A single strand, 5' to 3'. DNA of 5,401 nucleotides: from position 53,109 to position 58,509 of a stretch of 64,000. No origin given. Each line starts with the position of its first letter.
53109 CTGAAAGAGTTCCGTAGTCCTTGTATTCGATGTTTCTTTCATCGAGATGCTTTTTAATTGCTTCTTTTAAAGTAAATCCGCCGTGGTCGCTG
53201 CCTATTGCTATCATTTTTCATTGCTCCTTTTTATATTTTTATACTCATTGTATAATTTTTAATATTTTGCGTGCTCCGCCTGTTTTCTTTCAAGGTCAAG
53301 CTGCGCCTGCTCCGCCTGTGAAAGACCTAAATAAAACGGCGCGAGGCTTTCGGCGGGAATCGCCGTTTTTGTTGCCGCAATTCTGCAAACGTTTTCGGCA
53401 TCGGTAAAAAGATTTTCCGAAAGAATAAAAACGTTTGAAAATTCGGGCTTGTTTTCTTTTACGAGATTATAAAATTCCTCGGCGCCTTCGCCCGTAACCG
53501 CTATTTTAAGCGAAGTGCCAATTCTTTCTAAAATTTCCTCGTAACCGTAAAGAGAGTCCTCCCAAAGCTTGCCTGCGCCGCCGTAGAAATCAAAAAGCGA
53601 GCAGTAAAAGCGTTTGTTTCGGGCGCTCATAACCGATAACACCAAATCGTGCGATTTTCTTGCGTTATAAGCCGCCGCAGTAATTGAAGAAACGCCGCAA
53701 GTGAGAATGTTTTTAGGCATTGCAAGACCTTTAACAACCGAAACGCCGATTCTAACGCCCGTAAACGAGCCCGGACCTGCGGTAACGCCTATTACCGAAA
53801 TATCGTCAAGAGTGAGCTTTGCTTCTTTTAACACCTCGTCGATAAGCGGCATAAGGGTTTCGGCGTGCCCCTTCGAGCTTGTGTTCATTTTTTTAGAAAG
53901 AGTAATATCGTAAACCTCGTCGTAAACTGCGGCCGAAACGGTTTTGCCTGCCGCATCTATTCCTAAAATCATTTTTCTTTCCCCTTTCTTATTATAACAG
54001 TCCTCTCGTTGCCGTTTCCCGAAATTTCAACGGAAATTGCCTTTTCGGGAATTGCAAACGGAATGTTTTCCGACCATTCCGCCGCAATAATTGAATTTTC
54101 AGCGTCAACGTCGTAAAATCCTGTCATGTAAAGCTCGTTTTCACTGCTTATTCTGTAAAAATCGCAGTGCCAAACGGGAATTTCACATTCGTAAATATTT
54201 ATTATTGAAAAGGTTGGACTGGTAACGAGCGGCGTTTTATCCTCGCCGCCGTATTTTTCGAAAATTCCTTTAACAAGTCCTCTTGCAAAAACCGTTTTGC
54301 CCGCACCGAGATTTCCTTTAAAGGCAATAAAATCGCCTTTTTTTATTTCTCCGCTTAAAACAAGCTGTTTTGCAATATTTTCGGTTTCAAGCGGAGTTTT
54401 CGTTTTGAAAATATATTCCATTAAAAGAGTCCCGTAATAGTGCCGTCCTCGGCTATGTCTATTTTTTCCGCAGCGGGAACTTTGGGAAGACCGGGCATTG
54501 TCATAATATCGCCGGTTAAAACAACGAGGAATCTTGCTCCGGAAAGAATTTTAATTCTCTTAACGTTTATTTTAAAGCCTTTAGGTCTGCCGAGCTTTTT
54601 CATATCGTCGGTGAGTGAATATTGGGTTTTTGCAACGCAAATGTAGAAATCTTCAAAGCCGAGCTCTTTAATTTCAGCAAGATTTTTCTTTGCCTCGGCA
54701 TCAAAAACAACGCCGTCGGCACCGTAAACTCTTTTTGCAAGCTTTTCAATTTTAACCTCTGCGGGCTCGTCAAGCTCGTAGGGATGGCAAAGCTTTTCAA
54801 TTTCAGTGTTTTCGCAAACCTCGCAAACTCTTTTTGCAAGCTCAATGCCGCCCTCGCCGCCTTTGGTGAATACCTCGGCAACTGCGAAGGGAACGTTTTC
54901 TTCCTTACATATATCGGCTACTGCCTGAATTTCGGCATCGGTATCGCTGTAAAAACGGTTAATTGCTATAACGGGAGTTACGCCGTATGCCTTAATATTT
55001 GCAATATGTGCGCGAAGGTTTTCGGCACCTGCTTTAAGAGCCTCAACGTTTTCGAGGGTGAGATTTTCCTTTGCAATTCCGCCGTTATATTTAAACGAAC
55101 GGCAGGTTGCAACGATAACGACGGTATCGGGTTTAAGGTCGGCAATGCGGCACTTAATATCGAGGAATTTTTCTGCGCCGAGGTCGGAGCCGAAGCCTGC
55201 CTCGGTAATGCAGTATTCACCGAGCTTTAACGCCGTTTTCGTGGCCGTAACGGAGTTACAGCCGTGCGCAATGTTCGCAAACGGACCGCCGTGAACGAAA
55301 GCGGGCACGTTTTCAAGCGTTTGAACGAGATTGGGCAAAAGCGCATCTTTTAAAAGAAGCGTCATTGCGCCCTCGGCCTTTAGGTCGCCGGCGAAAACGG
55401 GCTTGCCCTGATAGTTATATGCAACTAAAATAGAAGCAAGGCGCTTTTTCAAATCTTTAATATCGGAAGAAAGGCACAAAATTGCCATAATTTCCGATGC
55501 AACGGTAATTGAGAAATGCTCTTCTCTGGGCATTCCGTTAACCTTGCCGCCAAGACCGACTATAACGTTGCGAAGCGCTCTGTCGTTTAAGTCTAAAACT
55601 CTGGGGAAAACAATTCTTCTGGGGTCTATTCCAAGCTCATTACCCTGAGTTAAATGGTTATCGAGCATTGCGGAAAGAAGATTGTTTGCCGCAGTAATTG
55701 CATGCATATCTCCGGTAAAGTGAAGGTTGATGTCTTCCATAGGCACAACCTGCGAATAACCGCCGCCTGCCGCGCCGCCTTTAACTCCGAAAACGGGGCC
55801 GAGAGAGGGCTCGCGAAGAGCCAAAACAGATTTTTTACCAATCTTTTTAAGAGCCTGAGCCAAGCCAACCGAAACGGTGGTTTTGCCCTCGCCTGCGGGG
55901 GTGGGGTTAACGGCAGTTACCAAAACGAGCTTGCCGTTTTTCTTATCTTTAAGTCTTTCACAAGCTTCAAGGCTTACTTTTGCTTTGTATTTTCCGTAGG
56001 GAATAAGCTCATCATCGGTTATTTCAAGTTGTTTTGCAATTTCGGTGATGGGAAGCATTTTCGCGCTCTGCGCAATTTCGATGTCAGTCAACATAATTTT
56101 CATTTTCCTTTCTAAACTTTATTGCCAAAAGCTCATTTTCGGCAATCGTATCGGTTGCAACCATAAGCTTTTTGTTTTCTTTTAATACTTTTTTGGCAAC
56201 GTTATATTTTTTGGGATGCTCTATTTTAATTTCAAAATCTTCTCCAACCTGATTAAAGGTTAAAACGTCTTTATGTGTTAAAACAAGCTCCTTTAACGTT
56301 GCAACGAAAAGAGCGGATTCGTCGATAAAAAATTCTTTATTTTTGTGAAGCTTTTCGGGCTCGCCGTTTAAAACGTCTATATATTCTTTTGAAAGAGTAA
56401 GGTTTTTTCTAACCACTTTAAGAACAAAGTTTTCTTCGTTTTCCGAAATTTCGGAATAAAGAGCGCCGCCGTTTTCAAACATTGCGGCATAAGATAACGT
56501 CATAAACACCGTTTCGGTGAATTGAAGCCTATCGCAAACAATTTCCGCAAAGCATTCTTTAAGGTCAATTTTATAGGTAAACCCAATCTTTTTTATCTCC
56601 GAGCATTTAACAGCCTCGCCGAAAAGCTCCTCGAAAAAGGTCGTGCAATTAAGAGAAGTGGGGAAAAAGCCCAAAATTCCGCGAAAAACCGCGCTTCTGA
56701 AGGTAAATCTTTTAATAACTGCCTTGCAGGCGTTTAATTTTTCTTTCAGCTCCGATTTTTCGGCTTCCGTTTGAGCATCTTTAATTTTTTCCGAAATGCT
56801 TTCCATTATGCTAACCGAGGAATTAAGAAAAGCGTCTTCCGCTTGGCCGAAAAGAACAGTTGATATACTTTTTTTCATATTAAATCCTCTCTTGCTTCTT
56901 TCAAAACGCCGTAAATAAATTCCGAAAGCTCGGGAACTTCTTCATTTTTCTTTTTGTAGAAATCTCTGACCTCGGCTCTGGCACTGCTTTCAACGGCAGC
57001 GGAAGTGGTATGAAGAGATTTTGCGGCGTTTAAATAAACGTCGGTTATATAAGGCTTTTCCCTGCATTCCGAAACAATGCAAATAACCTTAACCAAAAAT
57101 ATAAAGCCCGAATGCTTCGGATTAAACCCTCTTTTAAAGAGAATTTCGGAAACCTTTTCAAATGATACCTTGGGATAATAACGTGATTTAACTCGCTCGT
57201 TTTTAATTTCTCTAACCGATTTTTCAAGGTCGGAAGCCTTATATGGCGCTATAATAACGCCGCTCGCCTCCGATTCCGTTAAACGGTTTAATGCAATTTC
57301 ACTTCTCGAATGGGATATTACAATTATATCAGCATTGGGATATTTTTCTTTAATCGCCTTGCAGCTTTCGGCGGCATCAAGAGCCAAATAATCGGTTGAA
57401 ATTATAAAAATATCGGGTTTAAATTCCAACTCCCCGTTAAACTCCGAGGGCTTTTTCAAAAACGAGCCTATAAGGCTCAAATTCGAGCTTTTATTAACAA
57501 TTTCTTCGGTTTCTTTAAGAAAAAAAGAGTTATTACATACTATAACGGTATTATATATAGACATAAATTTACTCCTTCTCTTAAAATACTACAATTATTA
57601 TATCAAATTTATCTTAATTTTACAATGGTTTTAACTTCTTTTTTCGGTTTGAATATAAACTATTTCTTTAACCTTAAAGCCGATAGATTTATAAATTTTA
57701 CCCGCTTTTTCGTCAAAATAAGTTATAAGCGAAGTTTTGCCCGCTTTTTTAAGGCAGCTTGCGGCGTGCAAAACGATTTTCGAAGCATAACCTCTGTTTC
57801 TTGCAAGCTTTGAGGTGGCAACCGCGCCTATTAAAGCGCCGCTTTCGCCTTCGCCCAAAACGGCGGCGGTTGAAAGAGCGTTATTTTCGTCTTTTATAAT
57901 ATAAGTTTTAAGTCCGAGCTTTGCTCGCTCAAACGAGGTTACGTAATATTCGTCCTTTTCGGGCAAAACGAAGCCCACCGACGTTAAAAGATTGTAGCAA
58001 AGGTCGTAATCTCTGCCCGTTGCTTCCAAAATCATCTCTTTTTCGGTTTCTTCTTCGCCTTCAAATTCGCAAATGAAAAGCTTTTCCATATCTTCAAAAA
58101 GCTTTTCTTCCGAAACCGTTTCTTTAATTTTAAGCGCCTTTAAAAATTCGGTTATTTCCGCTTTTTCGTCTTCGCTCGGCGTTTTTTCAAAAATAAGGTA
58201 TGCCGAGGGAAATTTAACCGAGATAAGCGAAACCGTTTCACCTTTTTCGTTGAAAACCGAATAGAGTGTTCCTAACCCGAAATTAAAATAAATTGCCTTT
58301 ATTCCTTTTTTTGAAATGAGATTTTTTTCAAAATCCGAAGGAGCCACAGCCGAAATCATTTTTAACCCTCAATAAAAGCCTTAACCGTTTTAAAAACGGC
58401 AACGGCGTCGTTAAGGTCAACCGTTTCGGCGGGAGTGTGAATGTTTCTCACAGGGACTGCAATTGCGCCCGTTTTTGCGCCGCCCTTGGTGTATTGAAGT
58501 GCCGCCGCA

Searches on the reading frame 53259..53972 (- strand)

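Call 62: search_protein_families(library=pfam, proteins=[window:53259-53972:-], max_evalue=0.00001)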
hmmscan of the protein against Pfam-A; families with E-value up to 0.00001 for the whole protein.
window:53259-53972:- (237 aa): 1 family
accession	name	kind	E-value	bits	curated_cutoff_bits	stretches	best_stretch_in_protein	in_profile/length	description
PF00814.31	TsaD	-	7.3e-27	95.2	24.8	1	32-133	25-132/264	tRNA N6-adenosine threonylcarbamoyltransferase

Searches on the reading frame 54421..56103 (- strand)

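Call 62: search_protein_families(library=pfam, proteins=[window:54421-56103:-], max_evalue=0.00001)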
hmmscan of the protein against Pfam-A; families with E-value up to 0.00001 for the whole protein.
window:54421-56103:- (560 aa): 1 family
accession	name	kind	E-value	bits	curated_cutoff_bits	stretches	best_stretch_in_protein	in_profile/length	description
PF01268.25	FTHFS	-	3.4e-265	881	27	1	6-560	2-556/556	Formate--tetrahydrofolate ligase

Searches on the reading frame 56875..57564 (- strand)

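Call 62: search_protein_families(library=pfam, proteins=[window:56875-57564:-], max_evalue=0.00001)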
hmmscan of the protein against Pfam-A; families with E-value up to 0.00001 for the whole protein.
window:56875-57564:- (229 aa): 1 family
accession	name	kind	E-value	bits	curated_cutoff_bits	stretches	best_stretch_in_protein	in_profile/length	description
PF08769.17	Spo0A_C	-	2.1e-08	34.6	25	1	138-210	1-75/104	Sporulation initiation factor Spo0A C terminal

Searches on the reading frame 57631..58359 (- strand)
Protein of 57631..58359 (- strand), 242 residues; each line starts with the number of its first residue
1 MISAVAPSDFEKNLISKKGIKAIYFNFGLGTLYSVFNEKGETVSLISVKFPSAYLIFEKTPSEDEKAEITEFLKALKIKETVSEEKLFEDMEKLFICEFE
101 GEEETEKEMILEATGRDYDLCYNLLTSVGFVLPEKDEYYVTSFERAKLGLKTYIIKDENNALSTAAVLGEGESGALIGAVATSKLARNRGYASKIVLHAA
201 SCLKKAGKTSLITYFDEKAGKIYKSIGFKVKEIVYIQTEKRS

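Call 63: search_protein_families(library=pfam, proteins=[window:57631-58359:-], max_evalue=0.00001)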
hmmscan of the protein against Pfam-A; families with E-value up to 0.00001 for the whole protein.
window:57631-58359:- (242 aa): 2 families
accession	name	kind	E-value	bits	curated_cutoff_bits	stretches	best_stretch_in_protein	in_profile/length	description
PF13508.13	Acetyltransf_7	-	5.4e-06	27.1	27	1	152-230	5-84/84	Acetyltransferase (GNAT) domain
PF08445.16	FR47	-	7.5e-06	26.3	22.1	0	174-231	21-80/86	FR47-like protein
